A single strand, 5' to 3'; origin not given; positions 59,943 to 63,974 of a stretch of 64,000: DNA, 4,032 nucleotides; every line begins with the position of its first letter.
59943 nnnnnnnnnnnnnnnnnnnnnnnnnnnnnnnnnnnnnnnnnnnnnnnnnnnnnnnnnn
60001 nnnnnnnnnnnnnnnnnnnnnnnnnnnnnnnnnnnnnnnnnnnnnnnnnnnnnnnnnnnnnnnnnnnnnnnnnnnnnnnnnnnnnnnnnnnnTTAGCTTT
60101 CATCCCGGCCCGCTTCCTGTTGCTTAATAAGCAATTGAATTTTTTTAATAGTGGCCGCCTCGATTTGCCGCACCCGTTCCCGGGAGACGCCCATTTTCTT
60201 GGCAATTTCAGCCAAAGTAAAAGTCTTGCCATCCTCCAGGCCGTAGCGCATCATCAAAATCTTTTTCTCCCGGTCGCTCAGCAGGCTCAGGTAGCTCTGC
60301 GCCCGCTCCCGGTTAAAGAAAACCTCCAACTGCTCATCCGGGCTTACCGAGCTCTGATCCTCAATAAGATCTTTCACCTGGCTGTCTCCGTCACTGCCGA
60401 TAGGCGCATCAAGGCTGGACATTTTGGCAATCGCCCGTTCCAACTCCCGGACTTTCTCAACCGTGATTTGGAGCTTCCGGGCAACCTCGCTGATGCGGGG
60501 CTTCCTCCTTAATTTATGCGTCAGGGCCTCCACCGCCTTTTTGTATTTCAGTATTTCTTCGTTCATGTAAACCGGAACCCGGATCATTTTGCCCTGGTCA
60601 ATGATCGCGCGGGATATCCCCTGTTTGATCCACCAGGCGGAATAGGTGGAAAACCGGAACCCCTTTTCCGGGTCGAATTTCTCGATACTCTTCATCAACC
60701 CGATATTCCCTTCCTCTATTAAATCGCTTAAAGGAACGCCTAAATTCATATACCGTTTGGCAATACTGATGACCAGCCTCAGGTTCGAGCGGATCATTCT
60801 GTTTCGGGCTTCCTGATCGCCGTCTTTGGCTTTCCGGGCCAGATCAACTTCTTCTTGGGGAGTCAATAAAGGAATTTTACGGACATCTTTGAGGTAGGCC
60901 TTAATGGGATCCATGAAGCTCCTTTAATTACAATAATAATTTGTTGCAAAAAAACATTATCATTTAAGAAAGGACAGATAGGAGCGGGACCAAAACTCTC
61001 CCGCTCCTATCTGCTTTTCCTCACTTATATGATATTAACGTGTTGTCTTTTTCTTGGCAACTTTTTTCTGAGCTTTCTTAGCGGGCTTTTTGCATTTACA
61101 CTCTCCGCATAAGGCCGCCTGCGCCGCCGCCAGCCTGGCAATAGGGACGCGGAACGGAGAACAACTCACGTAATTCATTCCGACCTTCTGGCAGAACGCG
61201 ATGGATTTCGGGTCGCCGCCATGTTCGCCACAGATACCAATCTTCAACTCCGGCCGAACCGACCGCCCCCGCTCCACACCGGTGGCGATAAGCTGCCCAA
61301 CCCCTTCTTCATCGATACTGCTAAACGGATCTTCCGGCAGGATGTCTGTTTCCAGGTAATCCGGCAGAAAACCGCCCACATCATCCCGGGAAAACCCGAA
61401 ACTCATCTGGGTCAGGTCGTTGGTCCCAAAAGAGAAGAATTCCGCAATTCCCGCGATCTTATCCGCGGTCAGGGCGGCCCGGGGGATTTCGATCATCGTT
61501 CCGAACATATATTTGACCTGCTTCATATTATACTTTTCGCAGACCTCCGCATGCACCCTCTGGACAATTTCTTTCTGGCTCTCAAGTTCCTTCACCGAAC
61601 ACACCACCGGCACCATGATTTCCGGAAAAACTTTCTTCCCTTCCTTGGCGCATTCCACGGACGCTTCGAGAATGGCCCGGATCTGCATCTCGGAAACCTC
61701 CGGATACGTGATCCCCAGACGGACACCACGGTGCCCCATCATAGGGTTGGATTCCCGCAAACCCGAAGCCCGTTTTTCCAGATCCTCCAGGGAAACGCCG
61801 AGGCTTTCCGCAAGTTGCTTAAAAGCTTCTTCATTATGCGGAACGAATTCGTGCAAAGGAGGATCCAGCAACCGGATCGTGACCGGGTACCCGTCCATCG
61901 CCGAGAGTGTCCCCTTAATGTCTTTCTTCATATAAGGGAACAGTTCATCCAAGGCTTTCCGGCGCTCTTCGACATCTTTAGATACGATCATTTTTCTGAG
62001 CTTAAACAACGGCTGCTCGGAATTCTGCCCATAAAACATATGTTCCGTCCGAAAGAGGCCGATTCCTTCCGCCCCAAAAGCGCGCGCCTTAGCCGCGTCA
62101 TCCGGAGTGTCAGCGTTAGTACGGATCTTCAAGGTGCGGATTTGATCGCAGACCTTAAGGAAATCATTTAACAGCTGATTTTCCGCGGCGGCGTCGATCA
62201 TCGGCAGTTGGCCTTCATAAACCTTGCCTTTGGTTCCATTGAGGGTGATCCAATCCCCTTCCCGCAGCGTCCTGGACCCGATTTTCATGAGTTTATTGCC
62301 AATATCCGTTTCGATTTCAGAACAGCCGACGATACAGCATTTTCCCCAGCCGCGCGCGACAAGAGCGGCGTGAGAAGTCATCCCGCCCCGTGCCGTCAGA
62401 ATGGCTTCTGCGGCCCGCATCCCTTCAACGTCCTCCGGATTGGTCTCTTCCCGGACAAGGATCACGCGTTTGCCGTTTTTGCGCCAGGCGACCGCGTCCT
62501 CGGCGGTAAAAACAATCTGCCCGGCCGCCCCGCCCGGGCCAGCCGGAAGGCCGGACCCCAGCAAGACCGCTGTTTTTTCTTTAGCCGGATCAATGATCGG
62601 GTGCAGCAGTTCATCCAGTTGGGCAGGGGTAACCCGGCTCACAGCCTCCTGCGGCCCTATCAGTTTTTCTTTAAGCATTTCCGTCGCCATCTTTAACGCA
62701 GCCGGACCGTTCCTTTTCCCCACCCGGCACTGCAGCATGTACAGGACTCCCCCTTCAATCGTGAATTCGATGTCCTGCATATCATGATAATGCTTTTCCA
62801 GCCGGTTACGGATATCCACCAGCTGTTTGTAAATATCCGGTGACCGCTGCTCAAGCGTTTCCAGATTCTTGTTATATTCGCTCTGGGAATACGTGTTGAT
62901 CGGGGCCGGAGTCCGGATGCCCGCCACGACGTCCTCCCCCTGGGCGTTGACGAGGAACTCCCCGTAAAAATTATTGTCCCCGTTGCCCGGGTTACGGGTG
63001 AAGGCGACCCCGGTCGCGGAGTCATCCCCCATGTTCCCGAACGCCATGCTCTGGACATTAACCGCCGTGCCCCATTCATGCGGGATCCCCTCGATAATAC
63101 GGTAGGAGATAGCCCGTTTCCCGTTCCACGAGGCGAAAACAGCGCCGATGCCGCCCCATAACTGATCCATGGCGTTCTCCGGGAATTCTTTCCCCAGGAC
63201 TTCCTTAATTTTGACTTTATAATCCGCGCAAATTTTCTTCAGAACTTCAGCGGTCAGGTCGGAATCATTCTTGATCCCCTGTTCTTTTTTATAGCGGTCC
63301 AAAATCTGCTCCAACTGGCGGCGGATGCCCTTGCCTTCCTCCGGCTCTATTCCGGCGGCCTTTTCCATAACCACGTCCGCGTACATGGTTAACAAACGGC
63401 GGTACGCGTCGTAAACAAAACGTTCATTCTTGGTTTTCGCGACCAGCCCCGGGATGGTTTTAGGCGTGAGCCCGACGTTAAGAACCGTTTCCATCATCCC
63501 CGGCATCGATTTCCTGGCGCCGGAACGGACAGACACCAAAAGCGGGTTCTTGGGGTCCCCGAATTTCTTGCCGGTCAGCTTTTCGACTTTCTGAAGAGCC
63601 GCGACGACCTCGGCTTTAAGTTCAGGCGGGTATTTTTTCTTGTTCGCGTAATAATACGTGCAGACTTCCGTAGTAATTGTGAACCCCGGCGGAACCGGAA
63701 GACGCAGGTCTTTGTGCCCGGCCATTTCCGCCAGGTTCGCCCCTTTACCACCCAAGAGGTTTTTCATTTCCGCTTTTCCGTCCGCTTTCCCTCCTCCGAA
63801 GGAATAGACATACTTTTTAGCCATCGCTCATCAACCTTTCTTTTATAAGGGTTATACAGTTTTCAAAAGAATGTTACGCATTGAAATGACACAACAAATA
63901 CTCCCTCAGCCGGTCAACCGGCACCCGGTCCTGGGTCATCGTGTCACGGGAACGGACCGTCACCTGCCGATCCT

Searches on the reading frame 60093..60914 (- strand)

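Call 65: search_protein_families(library=pfam, proteins=[window:60093-60914:-], max_evalue=0.00001)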
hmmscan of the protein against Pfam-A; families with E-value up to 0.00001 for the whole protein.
window:60093-60914:- (273 aa): 4 families
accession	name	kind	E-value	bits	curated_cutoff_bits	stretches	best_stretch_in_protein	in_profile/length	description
PF04539.22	Sigma70_r3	-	3.1e-23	82.1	25.3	1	119-195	1-77/78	Sigma-70 region 3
PF04542.20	Sigma70_r2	-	9.9e-20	70.6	24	1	40-107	1-68/71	Sigma-70 region 2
PF04545.22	Sigma70_r4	-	6.8e-18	64.4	24.1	1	209-260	2-49/50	Sigma-70, region 4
PF00140.25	Sigma70_r1_2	-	5.5e-15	55.5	22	1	2-35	1-34/34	Sigma-70 factor, region 1.2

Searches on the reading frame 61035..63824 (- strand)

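Call 65: search_protein_families(library=pfam, proteins=[window:61035-63824:-], max_evalue=0.00001)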
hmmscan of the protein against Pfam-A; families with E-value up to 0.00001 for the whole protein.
window:61035-63824:- (929 aa): 3 families
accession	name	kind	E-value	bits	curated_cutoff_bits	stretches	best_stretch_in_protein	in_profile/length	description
PF02896.24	PEP-utilizers_C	-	1.8e-79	267.4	22.8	1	548-903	3-291/293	PEP-utilising enzyme, PEP-binding domain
PF01326.24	PPDK_N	-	1.9e-54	185.6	27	2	68-387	76-327/328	Pyruvate phosphate dikinase, AMP/ATP-binding domain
PF00391.29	PEP-utilizers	-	3.3e-24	84.7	23.1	1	452-533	3-72/72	PEP-utilising enzyme, mobile domain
